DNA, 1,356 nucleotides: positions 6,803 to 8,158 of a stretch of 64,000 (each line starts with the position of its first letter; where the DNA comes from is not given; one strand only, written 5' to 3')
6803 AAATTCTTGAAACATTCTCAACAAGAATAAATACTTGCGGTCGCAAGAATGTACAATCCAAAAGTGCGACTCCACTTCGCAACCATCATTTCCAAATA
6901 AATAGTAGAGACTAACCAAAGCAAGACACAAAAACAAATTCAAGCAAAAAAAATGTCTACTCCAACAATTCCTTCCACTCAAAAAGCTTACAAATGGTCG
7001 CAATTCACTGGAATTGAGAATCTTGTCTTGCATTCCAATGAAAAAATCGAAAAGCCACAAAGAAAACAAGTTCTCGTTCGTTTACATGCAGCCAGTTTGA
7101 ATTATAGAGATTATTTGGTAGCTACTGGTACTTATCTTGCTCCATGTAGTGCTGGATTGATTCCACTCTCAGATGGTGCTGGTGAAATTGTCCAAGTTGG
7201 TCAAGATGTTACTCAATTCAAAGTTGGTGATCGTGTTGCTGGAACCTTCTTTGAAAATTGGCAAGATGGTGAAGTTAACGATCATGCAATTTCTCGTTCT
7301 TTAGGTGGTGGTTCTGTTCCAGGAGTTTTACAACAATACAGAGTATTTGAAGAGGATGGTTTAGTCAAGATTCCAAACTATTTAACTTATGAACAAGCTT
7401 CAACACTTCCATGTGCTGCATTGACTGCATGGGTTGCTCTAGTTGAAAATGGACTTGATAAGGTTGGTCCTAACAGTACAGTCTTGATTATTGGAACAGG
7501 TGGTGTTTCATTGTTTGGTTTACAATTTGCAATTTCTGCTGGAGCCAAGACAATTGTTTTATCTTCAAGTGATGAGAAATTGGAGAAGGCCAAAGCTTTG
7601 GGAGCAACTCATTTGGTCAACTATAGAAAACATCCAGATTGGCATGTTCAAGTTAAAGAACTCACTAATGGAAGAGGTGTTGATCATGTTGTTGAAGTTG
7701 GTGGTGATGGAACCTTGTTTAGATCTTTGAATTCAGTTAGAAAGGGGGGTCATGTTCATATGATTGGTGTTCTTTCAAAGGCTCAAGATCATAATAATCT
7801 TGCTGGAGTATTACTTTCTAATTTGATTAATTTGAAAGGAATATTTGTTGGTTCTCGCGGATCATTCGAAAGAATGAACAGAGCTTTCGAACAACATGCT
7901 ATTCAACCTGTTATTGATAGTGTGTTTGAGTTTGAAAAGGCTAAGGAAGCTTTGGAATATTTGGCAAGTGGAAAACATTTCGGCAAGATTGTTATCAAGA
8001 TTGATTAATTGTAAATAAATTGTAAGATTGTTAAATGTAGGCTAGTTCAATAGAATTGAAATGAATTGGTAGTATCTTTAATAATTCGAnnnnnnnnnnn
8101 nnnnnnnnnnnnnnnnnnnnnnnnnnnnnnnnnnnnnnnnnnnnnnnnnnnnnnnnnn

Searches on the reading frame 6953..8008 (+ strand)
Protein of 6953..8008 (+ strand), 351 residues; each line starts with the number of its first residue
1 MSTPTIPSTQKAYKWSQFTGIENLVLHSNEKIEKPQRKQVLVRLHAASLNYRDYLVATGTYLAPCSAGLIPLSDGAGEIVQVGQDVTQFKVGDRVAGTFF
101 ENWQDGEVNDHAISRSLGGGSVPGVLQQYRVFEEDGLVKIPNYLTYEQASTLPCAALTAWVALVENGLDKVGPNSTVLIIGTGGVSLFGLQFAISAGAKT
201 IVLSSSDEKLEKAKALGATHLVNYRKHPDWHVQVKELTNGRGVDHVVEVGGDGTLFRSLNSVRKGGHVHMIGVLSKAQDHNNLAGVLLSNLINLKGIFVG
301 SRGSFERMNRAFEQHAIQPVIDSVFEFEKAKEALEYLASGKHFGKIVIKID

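Call 42: search_protein_families(library=pfam, proteins=[window:6953-8008:+], max_evalue=0.00001)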
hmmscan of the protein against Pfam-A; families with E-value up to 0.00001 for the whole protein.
window:6953-8008:+ (351 aa): 3 families
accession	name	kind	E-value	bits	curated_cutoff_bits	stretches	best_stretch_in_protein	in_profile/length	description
PF00107.32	ADH_zinc_N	-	1.9e-27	96.2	31.8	1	184-312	1-127/129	Zinc-binding dehydrogenase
PF13602.12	ADH_zinc_N_2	-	3.5e-22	80.2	27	1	216-348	1-134/134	Zinc-binding dehydrogenase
PF08240.17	ADH_N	-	4.7e-18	65.8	23.5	1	37-142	2-104/104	Alcohol dehydrogenase GroES-like domain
